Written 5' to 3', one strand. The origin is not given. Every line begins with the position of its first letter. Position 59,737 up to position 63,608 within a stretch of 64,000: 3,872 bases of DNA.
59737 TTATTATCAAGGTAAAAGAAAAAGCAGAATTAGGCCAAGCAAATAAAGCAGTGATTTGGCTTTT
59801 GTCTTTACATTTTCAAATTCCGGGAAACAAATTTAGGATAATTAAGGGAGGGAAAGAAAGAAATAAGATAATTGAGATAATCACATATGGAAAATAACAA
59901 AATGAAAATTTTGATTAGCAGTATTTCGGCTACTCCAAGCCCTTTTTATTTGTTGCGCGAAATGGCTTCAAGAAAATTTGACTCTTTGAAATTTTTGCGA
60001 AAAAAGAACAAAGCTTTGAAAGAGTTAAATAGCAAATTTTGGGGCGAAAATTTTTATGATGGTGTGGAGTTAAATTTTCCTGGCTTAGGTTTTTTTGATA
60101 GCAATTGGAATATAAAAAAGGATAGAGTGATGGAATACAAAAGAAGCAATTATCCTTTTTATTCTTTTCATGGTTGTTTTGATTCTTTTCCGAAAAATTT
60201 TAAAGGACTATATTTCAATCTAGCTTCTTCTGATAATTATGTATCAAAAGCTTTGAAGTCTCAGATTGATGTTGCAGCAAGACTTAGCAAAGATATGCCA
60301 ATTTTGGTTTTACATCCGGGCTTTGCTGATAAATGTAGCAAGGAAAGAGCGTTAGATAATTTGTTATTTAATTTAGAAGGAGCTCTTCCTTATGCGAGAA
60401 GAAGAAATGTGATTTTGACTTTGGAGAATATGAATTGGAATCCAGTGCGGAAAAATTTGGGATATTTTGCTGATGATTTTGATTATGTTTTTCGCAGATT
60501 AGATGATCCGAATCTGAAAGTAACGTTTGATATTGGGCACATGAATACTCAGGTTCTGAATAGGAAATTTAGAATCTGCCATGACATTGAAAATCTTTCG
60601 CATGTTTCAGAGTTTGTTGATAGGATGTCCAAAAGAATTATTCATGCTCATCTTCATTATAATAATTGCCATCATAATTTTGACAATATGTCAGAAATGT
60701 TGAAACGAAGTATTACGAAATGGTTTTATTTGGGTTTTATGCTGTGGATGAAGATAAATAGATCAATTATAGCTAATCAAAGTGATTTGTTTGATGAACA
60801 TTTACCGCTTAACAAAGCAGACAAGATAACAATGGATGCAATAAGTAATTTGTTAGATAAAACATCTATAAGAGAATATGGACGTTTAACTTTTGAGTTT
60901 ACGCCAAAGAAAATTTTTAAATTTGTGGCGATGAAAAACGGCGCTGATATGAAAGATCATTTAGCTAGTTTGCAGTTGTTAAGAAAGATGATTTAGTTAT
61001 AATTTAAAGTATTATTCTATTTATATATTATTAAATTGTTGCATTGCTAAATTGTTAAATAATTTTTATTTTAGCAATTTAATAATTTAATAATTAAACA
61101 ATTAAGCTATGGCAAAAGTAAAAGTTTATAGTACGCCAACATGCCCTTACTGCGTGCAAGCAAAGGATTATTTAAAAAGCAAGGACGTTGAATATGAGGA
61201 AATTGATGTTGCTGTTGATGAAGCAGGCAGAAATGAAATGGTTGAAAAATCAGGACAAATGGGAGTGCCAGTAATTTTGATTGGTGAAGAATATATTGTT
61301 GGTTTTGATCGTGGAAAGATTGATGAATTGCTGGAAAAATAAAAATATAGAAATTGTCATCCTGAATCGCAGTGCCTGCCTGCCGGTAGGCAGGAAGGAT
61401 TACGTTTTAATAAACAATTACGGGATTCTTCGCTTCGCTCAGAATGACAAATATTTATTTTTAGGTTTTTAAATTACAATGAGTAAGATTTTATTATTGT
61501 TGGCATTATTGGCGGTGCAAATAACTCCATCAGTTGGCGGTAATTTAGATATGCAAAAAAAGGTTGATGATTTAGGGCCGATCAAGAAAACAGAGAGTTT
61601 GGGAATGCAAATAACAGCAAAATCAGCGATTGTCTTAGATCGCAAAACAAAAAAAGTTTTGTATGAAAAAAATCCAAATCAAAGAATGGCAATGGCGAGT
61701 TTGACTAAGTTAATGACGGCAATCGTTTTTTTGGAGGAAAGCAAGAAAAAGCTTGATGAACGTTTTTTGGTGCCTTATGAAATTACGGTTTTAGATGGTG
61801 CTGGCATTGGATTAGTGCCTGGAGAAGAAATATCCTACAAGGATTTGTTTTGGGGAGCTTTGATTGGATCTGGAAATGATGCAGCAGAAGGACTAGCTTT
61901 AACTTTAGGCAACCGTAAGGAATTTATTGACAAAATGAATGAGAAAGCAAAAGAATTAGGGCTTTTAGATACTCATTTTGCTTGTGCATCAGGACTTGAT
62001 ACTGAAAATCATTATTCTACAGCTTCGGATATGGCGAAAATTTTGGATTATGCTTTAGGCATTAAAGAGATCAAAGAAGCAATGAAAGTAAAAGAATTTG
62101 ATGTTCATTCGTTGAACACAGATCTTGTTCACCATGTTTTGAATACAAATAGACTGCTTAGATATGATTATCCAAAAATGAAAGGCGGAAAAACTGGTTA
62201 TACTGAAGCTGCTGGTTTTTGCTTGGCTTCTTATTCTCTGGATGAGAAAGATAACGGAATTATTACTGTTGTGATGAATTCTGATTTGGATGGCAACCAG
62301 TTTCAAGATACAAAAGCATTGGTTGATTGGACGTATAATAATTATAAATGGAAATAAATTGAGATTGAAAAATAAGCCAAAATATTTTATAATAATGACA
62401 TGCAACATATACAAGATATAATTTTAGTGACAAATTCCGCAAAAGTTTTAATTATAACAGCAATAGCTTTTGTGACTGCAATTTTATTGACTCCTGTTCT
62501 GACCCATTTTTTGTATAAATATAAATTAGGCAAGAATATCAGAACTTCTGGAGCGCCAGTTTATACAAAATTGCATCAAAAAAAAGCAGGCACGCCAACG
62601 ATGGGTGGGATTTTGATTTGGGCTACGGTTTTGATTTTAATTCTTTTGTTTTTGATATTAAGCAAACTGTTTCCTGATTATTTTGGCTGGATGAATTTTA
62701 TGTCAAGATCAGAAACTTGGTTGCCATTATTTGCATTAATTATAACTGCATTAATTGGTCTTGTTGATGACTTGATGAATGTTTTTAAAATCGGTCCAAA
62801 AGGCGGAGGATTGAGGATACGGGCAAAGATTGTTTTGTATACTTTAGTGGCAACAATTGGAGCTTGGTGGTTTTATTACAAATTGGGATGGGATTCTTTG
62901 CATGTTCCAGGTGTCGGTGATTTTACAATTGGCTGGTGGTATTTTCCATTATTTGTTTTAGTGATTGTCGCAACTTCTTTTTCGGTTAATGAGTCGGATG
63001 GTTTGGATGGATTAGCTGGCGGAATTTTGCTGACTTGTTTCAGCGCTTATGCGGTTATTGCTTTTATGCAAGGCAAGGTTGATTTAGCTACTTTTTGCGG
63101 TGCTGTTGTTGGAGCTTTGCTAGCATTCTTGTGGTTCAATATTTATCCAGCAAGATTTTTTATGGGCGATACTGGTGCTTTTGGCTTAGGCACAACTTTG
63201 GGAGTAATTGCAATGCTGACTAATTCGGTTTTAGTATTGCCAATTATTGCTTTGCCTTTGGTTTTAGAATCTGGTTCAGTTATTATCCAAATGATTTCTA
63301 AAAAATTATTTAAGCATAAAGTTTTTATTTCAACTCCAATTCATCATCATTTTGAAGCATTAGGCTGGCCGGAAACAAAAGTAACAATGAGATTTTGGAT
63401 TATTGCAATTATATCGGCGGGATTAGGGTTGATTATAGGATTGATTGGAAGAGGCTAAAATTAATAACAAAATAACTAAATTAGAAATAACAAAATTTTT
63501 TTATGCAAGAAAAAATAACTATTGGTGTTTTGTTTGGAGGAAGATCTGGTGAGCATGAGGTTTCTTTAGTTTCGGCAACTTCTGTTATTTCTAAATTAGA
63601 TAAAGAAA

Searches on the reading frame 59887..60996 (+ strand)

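Call 73: search_protein_families(library=pfam, proteins=[window:59887-60996:+], max_evalue=0.0001)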
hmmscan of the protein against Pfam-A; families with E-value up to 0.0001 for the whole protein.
window:59887-60996:+ (369 aa): 1 family
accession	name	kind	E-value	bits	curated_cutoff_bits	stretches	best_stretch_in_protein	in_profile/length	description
PF01261.30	AP_endonuc_2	-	2.8e-21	76.8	31.1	1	96-330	48-223/249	Xylose isomerase-like TIM barrel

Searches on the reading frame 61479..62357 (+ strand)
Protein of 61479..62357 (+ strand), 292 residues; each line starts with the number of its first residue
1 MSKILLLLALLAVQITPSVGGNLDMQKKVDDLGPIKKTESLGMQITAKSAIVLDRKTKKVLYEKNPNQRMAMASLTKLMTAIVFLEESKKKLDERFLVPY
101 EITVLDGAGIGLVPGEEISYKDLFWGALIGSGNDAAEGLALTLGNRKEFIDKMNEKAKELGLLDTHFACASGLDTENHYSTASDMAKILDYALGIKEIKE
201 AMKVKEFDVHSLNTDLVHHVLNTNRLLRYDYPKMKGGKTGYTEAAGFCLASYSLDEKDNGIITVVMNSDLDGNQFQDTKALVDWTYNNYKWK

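Call 73: search_protein_families(library=pfam, proteins=[window:61479-62357:+], max_evalue=0.0001)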
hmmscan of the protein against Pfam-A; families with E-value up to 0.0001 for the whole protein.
window:61479-62357:+ (292 aa): 2 families
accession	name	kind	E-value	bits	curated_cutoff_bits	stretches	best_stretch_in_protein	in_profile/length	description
PF00768.25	Peptidase_S11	-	1.3e-53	182.4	27.6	1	43-269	8-238/239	D-alanyl-D-alanine carboxypeptidase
PF13354.11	Beta-lactamase2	-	1.6e-08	34.6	22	1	52-189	4-143/214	Beta-lactamase enzyme family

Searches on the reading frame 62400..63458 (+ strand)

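Call 73: search_protein_families(library=pfam, proteins=[window:62400-63458:+], max_evalue=0.0001)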
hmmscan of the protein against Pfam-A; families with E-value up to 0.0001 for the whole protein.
window:62400-63458:+ (352 aa): 2 families
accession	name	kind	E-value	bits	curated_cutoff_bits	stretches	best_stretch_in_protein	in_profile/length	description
PF00953.26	Glycos_transf_4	-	1.8e-31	109.8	27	1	109-273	4-158/160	Glycosyl transferase family 4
PF10555.14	MraY_sig1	-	9.9e-06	25.2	20.1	1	62-73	1-12/13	Phospho-N-acetylmuramoyl-pentapeptide-transferase signature 1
